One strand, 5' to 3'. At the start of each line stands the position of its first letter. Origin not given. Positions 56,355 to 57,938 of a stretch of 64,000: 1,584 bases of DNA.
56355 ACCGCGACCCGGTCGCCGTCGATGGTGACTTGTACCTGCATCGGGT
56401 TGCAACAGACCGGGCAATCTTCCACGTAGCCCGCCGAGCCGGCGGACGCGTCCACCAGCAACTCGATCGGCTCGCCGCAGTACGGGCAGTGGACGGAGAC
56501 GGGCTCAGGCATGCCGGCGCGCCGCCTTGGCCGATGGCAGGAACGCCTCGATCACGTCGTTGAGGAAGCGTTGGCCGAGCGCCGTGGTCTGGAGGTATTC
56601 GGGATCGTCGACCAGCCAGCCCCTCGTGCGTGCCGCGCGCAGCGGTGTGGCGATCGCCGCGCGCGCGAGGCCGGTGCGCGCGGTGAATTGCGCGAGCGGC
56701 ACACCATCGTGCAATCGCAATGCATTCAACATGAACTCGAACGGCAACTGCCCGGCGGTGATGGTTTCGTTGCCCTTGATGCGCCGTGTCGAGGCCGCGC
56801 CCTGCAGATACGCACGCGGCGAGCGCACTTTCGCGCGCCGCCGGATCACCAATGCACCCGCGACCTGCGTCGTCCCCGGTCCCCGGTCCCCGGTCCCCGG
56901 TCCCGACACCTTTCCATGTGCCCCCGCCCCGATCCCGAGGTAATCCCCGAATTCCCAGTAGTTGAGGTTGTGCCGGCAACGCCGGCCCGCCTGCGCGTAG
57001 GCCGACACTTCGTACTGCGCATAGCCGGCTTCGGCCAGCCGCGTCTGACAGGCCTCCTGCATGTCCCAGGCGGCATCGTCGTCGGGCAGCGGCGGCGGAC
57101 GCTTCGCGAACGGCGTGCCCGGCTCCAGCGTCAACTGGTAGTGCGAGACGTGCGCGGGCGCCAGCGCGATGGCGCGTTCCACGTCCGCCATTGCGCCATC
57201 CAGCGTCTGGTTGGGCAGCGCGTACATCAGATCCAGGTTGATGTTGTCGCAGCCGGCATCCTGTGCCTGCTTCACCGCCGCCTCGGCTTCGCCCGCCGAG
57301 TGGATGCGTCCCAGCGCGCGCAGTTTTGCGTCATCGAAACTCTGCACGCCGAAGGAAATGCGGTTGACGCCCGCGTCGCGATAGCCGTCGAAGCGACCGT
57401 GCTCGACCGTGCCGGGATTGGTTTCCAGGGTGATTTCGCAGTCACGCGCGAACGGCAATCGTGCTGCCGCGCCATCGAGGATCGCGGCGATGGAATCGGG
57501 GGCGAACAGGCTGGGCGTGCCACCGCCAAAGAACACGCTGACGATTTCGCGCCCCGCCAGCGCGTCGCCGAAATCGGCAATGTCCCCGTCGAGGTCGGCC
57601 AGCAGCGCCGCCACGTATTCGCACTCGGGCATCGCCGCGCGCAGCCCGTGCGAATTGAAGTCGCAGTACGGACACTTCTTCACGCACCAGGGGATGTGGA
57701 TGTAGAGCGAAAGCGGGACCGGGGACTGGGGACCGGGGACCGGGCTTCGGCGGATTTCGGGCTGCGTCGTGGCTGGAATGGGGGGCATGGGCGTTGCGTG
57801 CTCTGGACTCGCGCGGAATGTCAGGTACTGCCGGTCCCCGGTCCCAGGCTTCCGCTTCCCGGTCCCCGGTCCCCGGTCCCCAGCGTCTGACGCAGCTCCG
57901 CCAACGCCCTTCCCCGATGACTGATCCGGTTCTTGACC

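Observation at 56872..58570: GGGGACC heptanucleotide microsatellites in five clusters, translated in frame inside rdgB and hemW; canonical G-quadruplex motifs in the mRNA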

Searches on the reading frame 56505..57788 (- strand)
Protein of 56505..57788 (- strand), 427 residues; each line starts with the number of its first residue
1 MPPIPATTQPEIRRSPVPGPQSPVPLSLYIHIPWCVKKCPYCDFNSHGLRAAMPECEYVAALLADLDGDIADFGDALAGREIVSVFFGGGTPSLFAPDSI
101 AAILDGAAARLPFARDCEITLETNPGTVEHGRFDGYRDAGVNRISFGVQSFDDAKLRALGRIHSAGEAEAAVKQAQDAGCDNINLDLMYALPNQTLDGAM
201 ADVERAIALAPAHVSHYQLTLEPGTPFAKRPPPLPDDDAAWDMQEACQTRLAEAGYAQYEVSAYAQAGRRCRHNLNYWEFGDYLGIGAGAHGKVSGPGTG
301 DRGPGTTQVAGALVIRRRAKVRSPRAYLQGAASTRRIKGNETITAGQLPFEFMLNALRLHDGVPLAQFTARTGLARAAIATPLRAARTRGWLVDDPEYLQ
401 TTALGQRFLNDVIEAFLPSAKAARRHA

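Call 9: find_homologous_proteins(query=window:56505-57788:-, max_evalue=1e-30)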
Query window:56505-57788:- (427 aa): 8000 proteins with E <= 1e-30 among 8000 candidates; the best 120 are listed.
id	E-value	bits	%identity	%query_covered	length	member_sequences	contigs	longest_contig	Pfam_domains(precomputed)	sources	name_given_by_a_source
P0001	2.0e-289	977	100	100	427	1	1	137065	PF04055.28,PF06969.23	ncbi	-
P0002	1.8e-214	730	78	97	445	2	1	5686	PF04055.28,PF06969.23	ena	-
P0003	9.9e-213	725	78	97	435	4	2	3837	PF04055.28,PF06969.23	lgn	-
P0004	1.6e-212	724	79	95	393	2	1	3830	PF04055.28,PF06969.23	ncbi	ncbi:MAG: radical SAM family heme chaperone HemW [Rhodanobacteraceae bacterium]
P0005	4.7e-212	722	77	97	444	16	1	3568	PF04055.28,PF06969.23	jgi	jgi:oxygen-independent coproporphyrinogen-3 oxidase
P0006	6.5e-212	722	81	92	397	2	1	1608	PF04055.28,PF06969.23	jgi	jgi:oxygen-independent coproporphyrinogen-3 oxidase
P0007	1.1e-211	721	79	93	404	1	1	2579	PF04055.28,PF06969.23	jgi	jgi:oxygen-independent coproporphyrinogen-3 oxidase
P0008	3.8e-211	719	81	94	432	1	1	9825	PF04055.28,PF06969.23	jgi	jgi:oxygen-independent coproporphyrinogen-3 oxidase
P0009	1.6e-210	717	73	100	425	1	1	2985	PF04055.28,PF06969.23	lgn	-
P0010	1.7e-210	717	81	92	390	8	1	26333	PF04055.28,PF06969.23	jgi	jgi:oxygen-independent coproporphyrinogen-3 oxidase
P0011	2.6e-210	717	77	97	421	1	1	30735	PF04055.28,PF06969.23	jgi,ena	jgi:oxygen-independent coproporphyrinogen-3 oxidase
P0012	2.9e-210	717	80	95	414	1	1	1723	PF04055.28,PF06969.23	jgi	jgi:putative oxygen-independent coproporphyrinogen III oxidase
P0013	4.0e-210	716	75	100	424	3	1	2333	PF04055.28,PF06969.23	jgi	jgi:oxygen-independent coproporphyrinogen-3 oxidase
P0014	7.1e-210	715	77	96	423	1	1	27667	PF04055.28,PF06969.23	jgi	jgi:putative oxygen-independent coproporphyrinogen III oxidase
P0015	1.3e-209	714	79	96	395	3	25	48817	PF04055.28,PF06969.23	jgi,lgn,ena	jgi:oxygen-independent coproporphyrinogen-3 oxidase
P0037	4.7e-205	699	77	97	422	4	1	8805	PF04055.28,PF06969.23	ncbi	ncbi:MAG: radical SAM family heme chaperone HemW [Rhodanobacteraceae bacterium]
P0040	7.7e-204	695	71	97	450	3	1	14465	PF04055.28,PF06969.23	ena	-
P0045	5.3e-203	693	76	92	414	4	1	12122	PF04055.28,PF06969.23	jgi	jgi:oxygen-independent coproporphyrinogen-3 oxidase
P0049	2.6e-202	690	77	94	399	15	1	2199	PF04055.28,PF06969.23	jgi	jgi:oxygen-independent coproporphyrinogen-3 oxidase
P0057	1.1e-201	688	74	94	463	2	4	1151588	PF04055.28,PF06969.23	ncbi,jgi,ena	-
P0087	8.0e-196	669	75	92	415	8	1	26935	PF04055.28,PF06969.23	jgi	jgi:oxygen-independent coproporphyrinogen-3 oxidase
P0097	5.6e-193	660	68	94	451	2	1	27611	PF04055.28,PF06969.23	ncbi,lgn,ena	-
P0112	1.7e-189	648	72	92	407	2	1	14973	PF04055.28,PF06969.23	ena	-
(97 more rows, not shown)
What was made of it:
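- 56505..57788 (-): hemW (radical SAM heme chaperone), 427 aa, carrying two repeat-derived segments. Closest named homologues are from Rhodanobacteraceae (call 9).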

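Call 13: find_encoding_contigs(protein=P0057, flank=10000, max_places=3)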
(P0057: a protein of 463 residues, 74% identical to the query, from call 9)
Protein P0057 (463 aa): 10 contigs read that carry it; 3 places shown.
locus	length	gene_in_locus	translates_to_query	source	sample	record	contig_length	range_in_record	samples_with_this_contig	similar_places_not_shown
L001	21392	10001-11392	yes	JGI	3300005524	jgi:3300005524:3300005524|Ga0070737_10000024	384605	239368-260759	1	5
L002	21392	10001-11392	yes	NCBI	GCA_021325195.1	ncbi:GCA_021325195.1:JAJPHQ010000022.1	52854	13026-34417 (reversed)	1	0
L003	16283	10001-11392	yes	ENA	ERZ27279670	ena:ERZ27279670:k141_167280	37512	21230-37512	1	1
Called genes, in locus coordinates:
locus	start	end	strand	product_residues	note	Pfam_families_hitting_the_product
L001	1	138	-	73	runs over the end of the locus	PF09957:VapB_antitoxin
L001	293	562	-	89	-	-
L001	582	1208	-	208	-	-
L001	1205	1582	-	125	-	-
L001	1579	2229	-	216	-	-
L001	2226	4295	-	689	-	PF13148:DUF3987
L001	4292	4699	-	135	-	PF01807:Zn_ribbon_DnaG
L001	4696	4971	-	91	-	-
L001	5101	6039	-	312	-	-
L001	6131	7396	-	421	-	PF13356:Arm-DNA-bind_3, PF22022:Phage_int_M, PF00589:Phage_integrase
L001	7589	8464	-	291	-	PF03755:YicC-like_N, PF08340:YicC-like_C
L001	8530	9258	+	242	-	PF01138:RNase_PH, PF03725:RNase_PH_C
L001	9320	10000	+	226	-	PF01725:Ham1p_like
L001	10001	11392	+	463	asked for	PF04055:Radical_SAM, PF06969:HemN_C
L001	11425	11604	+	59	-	PF14255:Zn_ribbon_21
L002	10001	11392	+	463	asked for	PF04055:Radical_SAM, PF06969:HemN_C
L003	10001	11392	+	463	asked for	PF04055:Radical_SAM, PF06969:HemN_C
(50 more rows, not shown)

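Call 20: find_encoding_contigs(protein=P0040, flank=6000, max_places=1)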
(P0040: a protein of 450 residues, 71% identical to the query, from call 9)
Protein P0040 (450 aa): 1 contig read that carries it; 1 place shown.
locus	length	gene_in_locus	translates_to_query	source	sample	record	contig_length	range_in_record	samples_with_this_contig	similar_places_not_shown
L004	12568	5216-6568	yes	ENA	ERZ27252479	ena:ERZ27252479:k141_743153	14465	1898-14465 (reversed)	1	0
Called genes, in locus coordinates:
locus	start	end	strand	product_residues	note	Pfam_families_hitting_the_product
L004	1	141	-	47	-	?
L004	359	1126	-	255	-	PF02405:MlaE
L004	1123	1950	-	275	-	PF00005:ABC_tran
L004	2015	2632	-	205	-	PF00625:Guanylate_kin, PF01926:MMR_HSR1 (weak), PF13671:AAA_33 (faint)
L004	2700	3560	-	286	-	PF03755:YicC-like_N, PF08340:YicC-like_C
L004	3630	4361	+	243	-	PF01138:RNase_PH, PF03725:RNase_PH_C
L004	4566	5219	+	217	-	PF01725:Ham1p_like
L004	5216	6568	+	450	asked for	PF04055:Radical_SAM, PF06969:HemN_C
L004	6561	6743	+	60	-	PF14255:Zn_ribbon_21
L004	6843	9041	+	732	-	PF07793:DUF1631, PF26671:DUF1631_2nd, PF26672:DUF1631_3rd, PF26670:DUF1631_C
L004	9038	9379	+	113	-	PF07238:PilZ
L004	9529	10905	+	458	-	PF21216:PepQ_N, PF00557:Peptidase_M24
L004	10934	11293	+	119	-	-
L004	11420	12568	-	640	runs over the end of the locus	PF13432:TPR_16 (faint), PF13428:TPR_14 (faint), PF14559:TPR_19 (faint), PF07719:TPR_2 (faint)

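Call 21: find_encoding_contigs(protein=P0097, flank=6000, max_places=1)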
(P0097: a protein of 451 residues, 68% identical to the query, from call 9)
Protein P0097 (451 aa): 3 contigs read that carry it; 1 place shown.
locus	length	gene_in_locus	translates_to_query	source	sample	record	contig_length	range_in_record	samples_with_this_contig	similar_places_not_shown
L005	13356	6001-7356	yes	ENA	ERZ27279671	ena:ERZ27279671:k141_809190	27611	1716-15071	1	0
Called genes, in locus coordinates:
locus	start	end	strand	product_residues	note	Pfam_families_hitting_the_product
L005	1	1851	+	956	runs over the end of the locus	PF00128:Alpha-amylase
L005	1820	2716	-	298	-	PF01226:Form_Nir_trans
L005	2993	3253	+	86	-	-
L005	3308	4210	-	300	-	PF03755:YicC-like_N, PF08340:YicC-like_C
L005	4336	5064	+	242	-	PF01138:RNase_PH, PF03725:RNase_PH_C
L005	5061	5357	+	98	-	-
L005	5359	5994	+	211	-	PF01725:Ham1p_like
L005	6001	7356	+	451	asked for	PF04055:Radical_SAM, PF06969:HemN_C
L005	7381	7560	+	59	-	PF14255:Zn_ribbon_21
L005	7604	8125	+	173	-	PF13085:Fer2_3 (weak), PF01799:Fer2_2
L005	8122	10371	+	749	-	PF02738:MoCoBD_1, PF20256:MoCoBD_2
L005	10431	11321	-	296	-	-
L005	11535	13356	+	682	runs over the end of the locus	PF00009:GTP_EFTU, PF01926:MMR_HSR1 (weak), PF22042:EF-G_D2, PF03144:GTP_EFTU_D2 (weak), PF14492:EFG_III, PF03764:EFG_IV, PF00679:EFG_C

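Call 22: find_encoding_contigs(protein=P0112, flank=6000, max_places=1)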
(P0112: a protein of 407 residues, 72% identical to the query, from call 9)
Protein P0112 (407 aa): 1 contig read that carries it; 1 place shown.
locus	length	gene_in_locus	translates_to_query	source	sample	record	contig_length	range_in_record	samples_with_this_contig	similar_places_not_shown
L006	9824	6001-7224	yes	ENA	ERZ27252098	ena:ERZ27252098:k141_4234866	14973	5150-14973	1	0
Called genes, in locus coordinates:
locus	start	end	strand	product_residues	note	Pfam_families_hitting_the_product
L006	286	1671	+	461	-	PF00672:HAMP, PF00512:HisKA, PF02518:HATPase_c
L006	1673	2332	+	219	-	PF00072:Response_reg, PF00486:Trans_reg_C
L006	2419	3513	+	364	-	PF11918:Peptidase_S41_N, PF03572:Peptidase_S41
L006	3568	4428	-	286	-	PF03755:YicC-like_N, PF08340:YicC-like_C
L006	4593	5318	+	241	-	PF01138:RNase_PH, PF03725:RNase_PH_C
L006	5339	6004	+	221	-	PF01725:Ham1p_like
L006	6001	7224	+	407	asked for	PF04055:Radical_SAM, PF06969:HemN_C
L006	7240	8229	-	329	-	PF13621:Cupin_8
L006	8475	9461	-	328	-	PF13621:Cupin_8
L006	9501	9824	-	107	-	?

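Call 36: find_encoding_contigs(protein=P0010, flank=5000, max_places=1)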
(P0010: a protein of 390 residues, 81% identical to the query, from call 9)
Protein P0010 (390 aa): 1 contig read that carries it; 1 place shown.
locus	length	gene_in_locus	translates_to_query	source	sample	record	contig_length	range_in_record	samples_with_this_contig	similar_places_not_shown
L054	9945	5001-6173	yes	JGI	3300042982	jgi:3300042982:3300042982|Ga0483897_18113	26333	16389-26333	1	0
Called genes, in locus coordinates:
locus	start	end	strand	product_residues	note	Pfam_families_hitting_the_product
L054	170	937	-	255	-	PF02405:MlaE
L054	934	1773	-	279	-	PF00005:ABC_tran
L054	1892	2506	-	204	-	PF00625:Guanylate_kin, PF01926:MMR_HSR1 (weak)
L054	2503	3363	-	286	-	PF03755:YicC-like_N, PF08340:YicC-like_C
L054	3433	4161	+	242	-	PF01138:RNase_PH, PF03725:RNase_PH_C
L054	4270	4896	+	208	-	PF01725:Ham1p_like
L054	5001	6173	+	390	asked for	PF04055:Radical_SAM, PF06969:HemN_C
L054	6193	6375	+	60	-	PF14255:Zn_ribbon_21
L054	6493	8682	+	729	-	PF07793:DUF1631, PF26671:DUF1631_2nd, PF26672:DUF1631_3rd, PF26670:DUF1631_C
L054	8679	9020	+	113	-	PF07238:PilZ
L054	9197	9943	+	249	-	?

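Call 37: find_encoding_contigs(protein=P0008, flank=5000, max_places=1)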
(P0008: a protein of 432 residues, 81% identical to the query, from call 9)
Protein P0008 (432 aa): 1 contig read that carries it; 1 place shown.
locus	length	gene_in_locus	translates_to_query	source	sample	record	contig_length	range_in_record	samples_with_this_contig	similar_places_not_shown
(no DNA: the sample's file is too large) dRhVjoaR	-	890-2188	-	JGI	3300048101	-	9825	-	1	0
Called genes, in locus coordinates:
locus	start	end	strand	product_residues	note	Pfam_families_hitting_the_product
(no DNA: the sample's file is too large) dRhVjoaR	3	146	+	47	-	?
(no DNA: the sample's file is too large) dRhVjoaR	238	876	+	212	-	PF01725:Ham1p_like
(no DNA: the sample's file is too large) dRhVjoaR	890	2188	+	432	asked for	PF04055:Radical_SAM, PF06969:HemN_C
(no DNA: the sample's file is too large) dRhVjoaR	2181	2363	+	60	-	PF14255:Zn_ribbon_21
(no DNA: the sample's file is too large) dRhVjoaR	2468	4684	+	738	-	PF07793:DUF1631, PF26671:DUF1631_2nd, PF26672:DUF1631_3rd, PF26670:DUF1631_C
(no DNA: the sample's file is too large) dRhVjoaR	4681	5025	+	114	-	PF07238:PilZ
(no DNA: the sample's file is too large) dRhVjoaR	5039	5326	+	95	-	PF21216:PepQ_N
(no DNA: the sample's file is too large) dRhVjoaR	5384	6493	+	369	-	PF21216:PepQ_N, PF00557:Peptidase_M24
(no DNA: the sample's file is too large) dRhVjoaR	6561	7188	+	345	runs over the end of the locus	PF13650:Asp_protease_2, PF13975:gag-asp_proteas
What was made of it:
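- Tried and rejected: DNA for P0008 could not be fetched (call 37).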

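Call 43: list_cluster_members(proteins=[P0005, P0010, P0049, P0013, P0045, P0040, P0087, P0037, P0002, P0006])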
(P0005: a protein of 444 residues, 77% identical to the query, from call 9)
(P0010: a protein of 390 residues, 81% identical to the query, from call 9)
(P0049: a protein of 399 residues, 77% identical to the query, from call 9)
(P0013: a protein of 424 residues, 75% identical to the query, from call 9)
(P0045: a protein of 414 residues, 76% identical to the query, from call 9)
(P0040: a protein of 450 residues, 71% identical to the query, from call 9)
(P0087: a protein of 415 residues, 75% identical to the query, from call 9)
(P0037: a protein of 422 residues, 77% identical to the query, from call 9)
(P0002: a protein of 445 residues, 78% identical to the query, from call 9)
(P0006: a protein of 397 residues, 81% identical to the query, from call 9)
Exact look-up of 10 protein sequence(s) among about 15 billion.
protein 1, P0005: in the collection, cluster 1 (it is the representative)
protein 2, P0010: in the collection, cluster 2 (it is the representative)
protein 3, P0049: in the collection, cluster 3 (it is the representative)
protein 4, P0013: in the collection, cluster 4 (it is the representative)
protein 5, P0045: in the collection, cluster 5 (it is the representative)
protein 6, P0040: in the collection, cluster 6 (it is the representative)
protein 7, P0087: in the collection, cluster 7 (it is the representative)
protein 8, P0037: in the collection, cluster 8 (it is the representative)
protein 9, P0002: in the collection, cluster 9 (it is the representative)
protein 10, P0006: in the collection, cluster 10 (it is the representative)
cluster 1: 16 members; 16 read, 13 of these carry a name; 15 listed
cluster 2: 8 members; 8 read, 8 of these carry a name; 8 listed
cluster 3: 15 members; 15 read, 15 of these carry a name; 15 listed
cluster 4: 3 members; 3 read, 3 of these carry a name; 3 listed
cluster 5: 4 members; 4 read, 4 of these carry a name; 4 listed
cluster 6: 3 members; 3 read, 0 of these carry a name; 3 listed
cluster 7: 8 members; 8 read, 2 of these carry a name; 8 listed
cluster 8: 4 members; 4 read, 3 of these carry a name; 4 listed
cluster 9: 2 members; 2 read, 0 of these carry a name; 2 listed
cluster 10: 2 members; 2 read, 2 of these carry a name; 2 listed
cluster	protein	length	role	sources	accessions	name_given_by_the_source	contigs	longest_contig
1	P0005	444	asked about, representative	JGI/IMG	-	oxygen-independent coproporphyrinogen-3 oxidase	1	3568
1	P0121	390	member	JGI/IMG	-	oxygen-independent coproporphyrinogen-3 oxidase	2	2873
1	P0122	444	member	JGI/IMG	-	oxygen-independent coproporphyrinogen-3 oxidase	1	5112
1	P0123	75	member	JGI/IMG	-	oxygen-independent coproporphyrinogen-3 oxidase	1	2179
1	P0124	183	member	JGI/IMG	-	oxygen-independent coproporphyrinogen-3 oxidase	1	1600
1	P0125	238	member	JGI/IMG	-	oxygen-independent coproporphyrinogen-3 oxidase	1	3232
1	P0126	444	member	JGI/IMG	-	oxygen-independent coproporphyrinogen-3 oxidase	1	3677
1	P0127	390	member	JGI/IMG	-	oxygen-independent coproporphyrinogen-3 oxidase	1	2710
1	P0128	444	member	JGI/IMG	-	oxygen-independent coproporphyrinogen-3 oxidase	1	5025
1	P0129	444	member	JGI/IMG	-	oxygen-independent coproporphyrinogen-3 oxidase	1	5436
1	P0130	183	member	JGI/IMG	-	oxygen-independent coproporphyrinogen-3 oxidase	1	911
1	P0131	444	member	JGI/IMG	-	oxygen-independent coproporphyrinogen-3 oxidase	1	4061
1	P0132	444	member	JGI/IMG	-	oxygen-independent coproporphyrinogen-3 oxidase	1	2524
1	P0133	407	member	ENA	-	-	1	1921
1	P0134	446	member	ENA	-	-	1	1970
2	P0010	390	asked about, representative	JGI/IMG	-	oxygen-independent coproporphyrinogen-3 oxidase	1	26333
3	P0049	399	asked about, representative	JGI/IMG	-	oxygen-independent coproporphyrinogen-3 oxidase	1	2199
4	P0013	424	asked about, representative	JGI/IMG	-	oxygen-independent coproporphyrinogen-3 oxidase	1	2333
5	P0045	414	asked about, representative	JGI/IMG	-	oxygen-independent coproporphyrinogen-3 oxidase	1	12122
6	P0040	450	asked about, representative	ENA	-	-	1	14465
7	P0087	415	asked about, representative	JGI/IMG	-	oxygen-independent coproporphyrinogen-3 oxidase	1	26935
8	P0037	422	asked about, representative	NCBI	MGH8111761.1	MAG: radical SAM family heme chaperone HemW [Rhodanobacteraceae bacterium]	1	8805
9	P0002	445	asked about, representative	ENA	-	-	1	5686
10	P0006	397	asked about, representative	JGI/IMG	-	oxygen-independent coproporphyrinogen-3 oxidase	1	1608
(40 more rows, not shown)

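Call 61: predict_structure(alignment_id=A3)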
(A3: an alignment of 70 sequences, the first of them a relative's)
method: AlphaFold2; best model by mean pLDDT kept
length: 427 residues; sequences in the alignment: 70
mean_pLDDT: 80.2   pTM: 0.83
mean pLDDT of the five models: 80.2, 80.1, 80.1, 78.9, 74.2
residues with pLDDT >= 90: 175; 70-90: 156; 50-70: 37; < 50: 59
segments of 3 or more residues with pLDDT < 50: 1-22, 218-228, 230-234, 299-310, 421-427
pLDDT, mean of each block of 10 residues (from residue 1): 37 35 79 75 53 86 93 86 93 92 98 97 76 92 91 81 86 94 86 83 96 74 47 57 87 94 91 90 91 72 43 76 84 78 80 88 89 88 95 94 86 80 41
secondary structure, 60 per line:
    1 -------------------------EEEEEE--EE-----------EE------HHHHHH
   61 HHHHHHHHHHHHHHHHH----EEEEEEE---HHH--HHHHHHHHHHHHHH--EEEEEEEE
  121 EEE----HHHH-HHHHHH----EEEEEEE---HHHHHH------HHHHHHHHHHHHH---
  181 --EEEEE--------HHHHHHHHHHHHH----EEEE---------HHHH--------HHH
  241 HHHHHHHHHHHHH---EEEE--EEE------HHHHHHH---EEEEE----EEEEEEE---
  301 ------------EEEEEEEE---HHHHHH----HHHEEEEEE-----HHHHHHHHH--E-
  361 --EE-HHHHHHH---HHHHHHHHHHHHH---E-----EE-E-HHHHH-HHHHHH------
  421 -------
elements in order: E26-31 H55-77 E82-88 H97-110 E113-123 H128-131 H133-138 E143-149 H153-158 H165-177 E183-187 H196-208 E213-216 H226-229 H238-253 E257-260 E263-265 H272-278 E282-286 E291-297 E313-320 H324-329 E337-342 H348-356 H366-372 H376-388 H403-407 H409-414
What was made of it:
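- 56872..56905 (-): Solo heptamer array, 4.7 x GGGGACC (33 nt, a multiple of 3). It encodes HemW residues about 295-306 (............). The AF2 model places the insert at the tip of the hairpin formed by strands 291-297 and 313-320, with pLDDT below 50 (call 61).
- On Rickettsia palindromic elements (in-frame selfish repeats): HemW loop location from the AF2 model (call 61).
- AF2 gives pLDDT below 50 only at the repeat-derived segments and a few loops (call 61).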

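Call 82: search_protein_families(library=pfam, proteins=[window:56505-57788:-], max_evalue=0.001)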
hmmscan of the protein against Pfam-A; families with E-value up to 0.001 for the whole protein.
window:56505-57788:- (427 aa): 2 families
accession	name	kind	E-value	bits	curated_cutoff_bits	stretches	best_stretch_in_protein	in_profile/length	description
PF04055.27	Radical_SAM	-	4.2e-23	82.8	29.5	1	29-198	1-158/166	Radical SAM superfamily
PF06969.22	HemN_C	-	1.3e-11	44.9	24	1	347-408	5-67/67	HemN C-terminal domain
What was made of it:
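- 56505..57788 (-): Pfam Radical_SAM and HemN_C (calls 9, 82).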
